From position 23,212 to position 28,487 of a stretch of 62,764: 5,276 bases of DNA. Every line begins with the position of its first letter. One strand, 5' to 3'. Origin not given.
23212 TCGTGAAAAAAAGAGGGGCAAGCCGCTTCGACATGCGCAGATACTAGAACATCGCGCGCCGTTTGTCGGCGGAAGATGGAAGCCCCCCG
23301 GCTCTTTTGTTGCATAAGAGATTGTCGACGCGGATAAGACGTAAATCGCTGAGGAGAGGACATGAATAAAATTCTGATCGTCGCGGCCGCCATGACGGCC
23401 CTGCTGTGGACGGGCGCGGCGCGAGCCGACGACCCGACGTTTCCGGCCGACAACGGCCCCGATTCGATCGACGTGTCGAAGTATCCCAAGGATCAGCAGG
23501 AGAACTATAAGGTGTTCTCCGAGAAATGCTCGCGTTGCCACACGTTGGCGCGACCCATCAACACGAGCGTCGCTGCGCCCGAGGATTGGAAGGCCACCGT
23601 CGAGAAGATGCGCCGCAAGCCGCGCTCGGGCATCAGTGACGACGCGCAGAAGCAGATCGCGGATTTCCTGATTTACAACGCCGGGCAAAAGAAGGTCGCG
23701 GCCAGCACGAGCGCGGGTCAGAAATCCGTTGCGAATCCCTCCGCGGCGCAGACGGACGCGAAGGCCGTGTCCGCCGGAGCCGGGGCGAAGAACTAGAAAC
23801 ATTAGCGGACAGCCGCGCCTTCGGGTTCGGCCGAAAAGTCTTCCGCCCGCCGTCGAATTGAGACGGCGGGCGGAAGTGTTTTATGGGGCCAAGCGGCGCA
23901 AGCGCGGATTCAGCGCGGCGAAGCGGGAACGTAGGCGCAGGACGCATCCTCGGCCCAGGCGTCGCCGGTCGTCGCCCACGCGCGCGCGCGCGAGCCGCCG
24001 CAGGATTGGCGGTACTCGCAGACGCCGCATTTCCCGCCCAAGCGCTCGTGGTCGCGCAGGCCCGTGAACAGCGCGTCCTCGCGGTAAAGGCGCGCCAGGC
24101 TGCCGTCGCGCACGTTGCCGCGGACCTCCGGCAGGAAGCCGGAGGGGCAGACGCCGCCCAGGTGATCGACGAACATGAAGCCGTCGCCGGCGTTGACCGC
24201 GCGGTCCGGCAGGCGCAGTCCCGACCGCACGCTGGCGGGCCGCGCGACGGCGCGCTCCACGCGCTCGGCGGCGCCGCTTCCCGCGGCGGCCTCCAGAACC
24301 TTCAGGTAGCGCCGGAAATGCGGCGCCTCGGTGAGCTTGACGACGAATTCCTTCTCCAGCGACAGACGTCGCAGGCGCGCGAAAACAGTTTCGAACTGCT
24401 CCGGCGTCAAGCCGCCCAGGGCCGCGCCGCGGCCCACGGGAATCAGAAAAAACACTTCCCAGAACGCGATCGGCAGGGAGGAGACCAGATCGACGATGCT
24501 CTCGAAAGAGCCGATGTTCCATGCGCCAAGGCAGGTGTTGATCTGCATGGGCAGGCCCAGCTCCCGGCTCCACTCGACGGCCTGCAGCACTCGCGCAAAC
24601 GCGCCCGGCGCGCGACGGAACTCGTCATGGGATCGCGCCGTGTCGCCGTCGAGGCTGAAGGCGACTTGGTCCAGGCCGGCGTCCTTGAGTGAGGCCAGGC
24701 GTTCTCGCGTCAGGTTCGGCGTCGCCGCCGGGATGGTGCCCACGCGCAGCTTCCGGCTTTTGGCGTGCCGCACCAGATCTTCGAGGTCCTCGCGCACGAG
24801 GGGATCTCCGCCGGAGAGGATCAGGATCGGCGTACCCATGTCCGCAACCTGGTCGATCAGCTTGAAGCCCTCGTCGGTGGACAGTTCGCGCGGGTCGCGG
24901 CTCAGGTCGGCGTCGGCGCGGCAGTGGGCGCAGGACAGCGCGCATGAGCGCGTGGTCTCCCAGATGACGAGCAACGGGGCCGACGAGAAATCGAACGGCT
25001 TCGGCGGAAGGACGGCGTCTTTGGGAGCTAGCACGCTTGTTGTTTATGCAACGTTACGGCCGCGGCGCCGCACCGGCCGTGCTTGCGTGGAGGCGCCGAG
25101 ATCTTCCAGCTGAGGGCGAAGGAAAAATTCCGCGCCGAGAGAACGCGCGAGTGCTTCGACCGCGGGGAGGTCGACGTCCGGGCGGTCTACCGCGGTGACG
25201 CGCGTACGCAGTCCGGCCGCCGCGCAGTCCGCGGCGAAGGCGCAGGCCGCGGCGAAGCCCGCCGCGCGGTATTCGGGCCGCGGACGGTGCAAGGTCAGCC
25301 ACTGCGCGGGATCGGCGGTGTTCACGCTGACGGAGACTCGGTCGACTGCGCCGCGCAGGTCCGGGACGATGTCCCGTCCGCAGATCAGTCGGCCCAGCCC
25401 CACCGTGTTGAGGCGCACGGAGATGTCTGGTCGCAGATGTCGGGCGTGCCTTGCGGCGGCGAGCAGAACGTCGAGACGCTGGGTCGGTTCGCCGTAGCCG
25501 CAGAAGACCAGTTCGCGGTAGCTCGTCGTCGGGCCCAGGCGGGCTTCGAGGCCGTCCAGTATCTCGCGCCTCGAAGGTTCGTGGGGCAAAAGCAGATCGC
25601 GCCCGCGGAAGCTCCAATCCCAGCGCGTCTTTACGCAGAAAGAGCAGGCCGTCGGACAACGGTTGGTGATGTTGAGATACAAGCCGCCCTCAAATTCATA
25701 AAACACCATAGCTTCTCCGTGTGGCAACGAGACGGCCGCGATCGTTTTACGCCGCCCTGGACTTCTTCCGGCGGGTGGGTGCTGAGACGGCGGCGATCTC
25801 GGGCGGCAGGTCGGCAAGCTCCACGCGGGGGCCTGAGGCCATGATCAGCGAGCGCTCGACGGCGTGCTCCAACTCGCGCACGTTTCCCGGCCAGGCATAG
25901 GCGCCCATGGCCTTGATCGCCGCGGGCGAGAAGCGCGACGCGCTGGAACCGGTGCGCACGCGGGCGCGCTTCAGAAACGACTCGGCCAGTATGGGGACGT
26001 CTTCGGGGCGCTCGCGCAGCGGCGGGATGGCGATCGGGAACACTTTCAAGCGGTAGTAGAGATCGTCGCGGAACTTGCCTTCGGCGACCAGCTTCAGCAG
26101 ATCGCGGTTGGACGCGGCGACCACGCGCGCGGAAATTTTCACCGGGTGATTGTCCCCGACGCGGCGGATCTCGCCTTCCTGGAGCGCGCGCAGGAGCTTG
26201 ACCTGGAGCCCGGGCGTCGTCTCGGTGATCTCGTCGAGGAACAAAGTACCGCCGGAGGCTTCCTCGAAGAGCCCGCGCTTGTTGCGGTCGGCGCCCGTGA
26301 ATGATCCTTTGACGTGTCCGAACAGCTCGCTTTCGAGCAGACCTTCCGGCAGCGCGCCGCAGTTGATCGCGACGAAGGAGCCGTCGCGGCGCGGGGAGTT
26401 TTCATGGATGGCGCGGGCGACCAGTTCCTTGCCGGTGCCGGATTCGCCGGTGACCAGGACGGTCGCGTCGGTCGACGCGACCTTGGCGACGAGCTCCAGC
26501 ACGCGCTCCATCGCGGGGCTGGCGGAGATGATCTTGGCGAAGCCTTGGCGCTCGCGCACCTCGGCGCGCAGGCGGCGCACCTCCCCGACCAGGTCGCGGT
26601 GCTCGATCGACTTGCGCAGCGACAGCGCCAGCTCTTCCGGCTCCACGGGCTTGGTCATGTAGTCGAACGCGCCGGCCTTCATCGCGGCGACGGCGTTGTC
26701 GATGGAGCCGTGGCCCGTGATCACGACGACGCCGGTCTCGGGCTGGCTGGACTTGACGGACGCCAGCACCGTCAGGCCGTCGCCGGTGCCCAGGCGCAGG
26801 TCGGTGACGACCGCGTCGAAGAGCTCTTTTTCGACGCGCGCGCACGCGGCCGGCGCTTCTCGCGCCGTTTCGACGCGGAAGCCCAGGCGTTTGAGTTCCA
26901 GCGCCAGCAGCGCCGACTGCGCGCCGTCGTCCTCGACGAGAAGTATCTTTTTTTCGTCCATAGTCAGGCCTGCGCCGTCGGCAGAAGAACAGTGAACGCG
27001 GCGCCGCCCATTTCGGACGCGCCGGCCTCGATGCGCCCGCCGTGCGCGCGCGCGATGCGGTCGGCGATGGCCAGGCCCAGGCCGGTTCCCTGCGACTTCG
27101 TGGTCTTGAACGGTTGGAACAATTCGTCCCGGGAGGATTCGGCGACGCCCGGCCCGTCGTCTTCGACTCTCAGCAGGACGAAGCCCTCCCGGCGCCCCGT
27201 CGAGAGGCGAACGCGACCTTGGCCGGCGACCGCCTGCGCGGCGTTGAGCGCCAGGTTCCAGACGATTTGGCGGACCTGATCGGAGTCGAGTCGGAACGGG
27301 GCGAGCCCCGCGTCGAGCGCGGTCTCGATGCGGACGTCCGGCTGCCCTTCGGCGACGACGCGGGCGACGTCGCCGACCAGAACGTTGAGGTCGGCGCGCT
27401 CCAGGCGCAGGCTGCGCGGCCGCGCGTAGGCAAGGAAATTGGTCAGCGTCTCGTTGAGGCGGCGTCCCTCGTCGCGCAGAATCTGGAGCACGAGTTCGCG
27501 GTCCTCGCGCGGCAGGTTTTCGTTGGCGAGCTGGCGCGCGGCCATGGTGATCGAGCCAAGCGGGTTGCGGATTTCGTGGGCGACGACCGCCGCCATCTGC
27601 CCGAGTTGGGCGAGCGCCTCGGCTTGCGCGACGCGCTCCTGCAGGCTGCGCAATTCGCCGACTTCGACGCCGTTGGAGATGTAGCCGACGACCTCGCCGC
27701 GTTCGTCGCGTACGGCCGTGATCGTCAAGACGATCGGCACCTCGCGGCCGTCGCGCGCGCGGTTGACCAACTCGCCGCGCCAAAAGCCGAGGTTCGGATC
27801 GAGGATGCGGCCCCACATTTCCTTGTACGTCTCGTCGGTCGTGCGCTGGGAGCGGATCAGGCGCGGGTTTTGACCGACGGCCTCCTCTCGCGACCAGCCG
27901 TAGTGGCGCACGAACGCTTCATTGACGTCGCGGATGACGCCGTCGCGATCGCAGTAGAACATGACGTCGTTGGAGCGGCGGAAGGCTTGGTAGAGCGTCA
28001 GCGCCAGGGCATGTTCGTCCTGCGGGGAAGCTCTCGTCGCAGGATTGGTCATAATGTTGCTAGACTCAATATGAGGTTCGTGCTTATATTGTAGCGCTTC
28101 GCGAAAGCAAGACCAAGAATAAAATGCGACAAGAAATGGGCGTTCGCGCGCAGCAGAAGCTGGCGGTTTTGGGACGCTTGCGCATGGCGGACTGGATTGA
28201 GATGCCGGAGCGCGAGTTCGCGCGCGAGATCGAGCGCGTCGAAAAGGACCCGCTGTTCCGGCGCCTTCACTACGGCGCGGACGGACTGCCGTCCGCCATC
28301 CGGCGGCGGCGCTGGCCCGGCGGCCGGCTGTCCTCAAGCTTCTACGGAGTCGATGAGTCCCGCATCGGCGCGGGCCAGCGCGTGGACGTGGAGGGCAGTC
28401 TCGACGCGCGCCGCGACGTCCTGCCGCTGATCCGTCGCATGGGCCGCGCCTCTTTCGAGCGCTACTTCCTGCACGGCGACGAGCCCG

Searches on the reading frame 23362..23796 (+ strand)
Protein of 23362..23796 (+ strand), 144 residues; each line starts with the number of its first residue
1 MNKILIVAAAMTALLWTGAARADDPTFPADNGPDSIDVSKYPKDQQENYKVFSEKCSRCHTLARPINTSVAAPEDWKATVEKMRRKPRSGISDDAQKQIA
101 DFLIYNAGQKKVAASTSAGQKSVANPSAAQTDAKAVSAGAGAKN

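Call 55: search_protein_families(library=pfam, proteins=[window:23362-23796:+], max_evalue=0.01)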
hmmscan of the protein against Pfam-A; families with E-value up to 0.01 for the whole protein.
window:23362-23796:+ (144 aa): 2 families
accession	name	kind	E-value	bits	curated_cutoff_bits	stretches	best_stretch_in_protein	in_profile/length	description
PF09098.15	Dehyd-heme_bind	-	8.7e-05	22.6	25.2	1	50-125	5-82/167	Quinohemoprotein amine dehydrogenase A, alpha subunit, haem binding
PF13442.11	Cytochrome_CBB3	-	0.0089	16.8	27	0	48-103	6-68/68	Cytochrome C oxidase, cbb3-type, subunit III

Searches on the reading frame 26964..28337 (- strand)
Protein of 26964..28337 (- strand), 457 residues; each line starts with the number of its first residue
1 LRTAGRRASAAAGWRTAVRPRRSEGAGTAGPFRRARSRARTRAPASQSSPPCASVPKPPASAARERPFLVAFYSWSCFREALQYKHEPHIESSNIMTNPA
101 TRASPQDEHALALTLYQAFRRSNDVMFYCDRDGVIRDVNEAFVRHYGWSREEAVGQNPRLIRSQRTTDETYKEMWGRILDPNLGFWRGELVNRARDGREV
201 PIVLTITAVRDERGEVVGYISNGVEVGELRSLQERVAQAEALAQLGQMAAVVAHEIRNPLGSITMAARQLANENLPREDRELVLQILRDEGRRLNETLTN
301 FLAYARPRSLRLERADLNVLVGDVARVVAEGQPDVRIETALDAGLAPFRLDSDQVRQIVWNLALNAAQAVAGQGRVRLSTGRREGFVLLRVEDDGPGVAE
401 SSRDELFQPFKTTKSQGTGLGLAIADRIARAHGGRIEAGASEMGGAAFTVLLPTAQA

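Call 60: search_protein_families(library=pfam, proteins=[window:26964-28337:-], max_evalue=0.001)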
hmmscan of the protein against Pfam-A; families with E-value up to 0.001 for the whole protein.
window:26964-28337:- (457 aa): 7 families
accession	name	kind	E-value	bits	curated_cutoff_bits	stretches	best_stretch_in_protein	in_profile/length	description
PF02518.31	HATPase_c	-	8e-24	84.7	26.4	1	351-455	2-110/111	Histidine kinase-, DNA gyrase B-, and HSP90-like ATPase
PF08448.16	PAS_4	-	3.5e-13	50.2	23.1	1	119-230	1-109/110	PAS fold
PF00989.32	PAS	-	8.3e-13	48.8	22.6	1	122-220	10-107/113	PAS fold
PF00512.31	HisKA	-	8.6e-12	45.4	26.9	1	245-308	2-64/66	His Kinase A (phospho-acceptor) domain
PF13426.13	PAS_9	-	4.9e-11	43.3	27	1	124-223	2-98/103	PAS domain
PF08447.18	PAS_3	-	6.3e-05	23.6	25.6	1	137-220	3-86/89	PAS fold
PF13188.13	PAS_8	-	0.00014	22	21.8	1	116-161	4-47/65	PAS domain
